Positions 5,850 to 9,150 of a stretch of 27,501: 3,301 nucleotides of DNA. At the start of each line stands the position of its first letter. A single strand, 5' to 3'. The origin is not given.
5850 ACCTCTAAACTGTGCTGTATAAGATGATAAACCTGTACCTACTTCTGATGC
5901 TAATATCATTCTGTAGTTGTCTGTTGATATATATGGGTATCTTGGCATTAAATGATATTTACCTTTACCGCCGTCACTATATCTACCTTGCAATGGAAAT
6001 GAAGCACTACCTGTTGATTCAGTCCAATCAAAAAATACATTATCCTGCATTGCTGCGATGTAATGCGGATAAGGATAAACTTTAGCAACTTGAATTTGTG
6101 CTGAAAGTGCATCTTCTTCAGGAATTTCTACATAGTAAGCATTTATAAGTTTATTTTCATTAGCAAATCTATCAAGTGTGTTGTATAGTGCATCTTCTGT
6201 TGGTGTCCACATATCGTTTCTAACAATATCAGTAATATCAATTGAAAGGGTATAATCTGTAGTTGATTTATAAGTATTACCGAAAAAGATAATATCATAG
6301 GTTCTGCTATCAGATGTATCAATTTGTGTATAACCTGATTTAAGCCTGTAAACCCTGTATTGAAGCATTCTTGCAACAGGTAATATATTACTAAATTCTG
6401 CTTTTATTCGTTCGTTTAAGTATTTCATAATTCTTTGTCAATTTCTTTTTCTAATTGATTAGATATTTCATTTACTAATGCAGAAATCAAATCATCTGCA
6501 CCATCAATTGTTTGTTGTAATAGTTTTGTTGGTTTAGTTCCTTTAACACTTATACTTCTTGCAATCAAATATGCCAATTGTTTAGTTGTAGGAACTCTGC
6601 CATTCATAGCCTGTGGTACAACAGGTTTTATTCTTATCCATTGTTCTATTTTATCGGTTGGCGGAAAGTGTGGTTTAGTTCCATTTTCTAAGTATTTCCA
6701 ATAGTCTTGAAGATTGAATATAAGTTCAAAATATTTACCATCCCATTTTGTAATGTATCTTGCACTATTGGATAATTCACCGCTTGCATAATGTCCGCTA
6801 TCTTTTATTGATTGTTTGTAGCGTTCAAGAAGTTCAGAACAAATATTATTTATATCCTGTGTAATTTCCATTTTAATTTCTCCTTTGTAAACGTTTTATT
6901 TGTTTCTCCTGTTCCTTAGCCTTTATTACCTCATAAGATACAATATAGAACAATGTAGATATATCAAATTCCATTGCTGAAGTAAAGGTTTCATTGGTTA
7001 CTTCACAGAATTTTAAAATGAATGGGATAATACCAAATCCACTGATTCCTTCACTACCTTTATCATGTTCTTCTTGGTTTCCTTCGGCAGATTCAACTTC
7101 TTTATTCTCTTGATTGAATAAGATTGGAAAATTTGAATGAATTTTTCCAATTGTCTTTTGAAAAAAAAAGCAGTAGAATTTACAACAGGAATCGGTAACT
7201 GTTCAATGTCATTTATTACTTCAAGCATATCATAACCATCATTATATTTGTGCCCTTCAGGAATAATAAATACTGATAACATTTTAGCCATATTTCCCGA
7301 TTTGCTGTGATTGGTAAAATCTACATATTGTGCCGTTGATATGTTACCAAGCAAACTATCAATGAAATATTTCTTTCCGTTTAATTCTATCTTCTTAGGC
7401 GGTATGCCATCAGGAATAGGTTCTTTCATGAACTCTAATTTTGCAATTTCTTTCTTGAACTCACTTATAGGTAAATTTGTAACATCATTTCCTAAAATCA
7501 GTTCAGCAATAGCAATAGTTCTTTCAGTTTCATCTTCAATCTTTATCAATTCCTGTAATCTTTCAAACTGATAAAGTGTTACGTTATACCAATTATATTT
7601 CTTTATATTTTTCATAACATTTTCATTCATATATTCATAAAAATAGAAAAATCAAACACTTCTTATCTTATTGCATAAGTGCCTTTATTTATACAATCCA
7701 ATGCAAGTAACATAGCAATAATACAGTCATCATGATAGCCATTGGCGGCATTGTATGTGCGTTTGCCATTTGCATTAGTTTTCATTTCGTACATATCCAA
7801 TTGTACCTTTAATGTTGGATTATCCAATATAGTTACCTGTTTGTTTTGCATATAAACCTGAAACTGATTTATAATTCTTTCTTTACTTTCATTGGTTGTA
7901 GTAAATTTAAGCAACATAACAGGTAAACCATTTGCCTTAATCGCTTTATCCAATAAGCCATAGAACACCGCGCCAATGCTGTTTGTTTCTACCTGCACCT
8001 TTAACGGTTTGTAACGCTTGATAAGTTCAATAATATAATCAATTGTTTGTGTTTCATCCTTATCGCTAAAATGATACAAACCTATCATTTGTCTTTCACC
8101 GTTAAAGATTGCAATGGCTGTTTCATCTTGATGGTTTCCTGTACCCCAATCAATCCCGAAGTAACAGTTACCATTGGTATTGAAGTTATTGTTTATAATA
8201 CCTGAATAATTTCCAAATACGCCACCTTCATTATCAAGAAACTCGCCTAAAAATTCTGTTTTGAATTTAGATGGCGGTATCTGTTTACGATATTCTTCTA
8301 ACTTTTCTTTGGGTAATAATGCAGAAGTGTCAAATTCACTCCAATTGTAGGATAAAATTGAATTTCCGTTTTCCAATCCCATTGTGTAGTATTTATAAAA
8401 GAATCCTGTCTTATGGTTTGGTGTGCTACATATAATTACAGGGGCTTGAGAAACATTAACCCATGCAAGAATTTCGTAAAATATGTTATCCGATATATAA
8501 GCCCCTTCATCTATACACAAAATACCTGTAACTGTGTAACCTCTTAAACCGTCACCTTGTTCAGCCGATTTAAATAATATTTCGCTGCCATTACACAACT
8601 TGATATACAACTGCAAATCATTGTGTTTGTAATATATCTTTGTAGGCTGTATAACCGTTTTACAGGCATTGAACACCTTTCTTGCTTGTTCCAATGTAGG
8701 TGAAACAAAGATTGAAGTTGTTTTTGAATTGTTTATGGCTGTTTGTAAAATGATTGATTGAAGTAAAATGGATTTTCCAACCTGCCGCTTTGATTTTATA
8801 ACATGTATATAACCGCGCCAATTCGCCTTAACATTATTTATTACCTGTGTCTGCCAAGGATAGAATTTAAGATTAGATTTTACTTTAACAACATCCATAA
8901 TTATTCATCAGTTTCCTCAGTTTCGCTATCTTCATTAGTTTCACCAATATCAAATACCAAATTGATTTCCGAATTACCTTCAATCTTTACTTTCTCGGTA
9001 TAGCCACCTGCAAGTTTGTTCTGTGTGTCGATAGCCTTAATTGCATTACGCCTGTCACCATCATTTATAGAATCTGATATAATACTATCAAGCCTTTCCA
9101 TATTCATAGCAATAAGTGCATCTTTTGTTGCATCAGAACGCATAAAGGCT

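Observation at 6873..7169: Textbook -1 programmed frameshift signal (U9 + spacer + hairpin) after terL, with a 95-codon -1 ORF filling the only gap in the tail operon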

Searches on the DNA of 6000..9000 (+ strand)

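Call 8: search_dna_similar(query=window:6000-9000:+, collection=phages, mode=distant, max_rows=20)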
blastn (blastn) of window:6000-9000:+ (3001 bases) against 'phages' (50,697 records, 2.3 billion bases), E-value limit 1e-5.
No match.

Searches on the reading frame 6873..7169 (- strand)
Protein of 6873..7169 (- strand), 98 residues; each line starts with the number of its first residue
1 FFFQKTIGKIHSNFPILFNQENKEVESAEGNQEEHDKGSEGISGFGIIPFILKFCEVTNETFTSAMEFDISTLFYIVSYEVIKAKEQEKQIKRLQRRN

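Call 6: search_protein_families(library=phrogs, proteins=[window:6873-7169:-], max_evalue=0.01)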
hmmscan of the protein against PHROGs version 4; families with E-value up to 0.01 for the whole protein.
window:6873-7169:- (98 aa): 0 families

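Call 7: search_protein_families(library=pfam, proteins=[window:6873-7169:-], max_evalue=0.01)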
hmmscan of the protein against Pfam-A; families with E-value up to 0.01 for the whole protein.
window:6873-7169:- (98 aa): 0 families

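Call 21: find_homologous_proteins(query=window:6876-7169:-, max_evalue=0.01)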
Query window:6876-7169:- (98 aa): 34 proteins with E <= 0.01 among 35 candidates.
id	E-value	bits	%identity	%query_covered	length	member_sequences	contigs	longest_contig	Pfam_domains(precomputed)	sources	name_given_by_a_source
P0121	5.6e-37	143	69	100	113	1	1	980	-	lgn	-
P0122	1.5e-35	139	66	100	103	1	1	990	-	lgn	-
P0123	3.7e-35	137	66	99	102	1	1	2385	-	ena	-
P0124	1.0e-31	126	69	92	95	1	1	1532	-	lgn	-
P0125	3.7e-31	125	61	100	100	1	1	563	-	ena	-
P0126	8.7e-26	107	62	83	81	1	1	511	-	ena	-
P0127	2.9e-25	106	55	99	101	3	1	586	-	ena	-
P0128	4.5e-25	105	62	83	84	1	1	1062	-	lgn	-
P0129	4.5e-25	105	52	100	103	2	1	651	-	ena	-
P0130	1.3e-24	104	50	100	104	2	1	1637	-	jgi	jgi:hypothetical protein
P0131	8.1e-24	101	50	98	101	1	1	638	-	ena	-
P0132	3.2e-23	99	60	82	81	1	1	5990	-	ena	-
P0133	7.9e-22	95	52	86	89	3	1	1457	-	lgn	-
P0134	9.6e-22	95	52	87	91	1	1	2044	-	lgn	-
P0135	2.9e-21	93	53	87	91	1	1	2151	-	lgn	-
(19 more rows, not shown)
